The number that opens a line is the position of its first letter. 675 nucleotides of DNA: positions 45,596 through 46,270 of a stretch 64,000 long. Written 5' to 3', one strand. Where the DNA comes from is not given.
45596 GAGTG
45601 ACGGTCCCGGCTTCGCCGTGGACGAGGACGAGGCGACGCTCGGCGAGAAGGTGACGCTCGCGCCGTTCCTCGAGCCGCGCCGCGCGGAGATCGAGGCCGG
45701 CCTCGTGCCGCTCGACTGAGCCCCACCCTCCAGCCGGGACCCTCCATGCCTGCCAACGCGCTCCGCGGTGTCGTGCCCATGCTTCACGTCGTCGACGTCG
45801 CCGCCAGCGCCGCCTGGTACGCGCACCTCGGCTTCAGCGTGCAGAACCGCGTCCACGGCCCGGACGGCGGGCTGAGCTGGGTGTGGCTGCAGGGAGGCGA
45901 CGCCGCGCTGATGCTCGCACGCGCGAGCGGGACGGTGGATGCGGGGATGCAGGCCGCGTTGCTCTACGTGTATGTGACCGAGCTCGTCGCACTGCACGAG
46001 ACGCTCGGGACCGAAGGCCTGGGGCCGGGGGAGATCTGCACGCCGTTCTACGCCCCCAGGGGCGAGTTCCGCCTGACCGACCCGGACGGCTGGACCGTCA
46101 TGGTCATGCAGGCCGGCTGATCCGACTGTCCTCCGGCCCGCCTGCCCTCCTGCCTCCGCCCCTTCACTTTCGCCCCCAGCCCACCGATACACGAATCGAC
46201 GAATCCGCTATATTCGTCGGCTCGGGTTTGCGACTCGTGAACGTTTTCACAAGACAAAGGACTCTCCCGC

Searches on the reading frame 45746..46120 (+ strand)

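Call 77: search_protein_families(library=pfam, proteins=[window:45746-46120:+], max_evalue=0.001)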
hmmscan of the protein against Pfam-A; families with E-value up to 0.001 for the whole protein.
window:45746-46120:+ (124 aa): 1 family
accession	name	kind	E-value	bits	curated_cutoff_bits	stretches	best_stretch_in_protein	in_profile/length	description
PF00903.31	Glyoxalase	-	8.7e-10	39.5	20.6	1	13-119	7-120/121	Glyoxalase/Bleomycin resistance protein/Dioxygenase superfamily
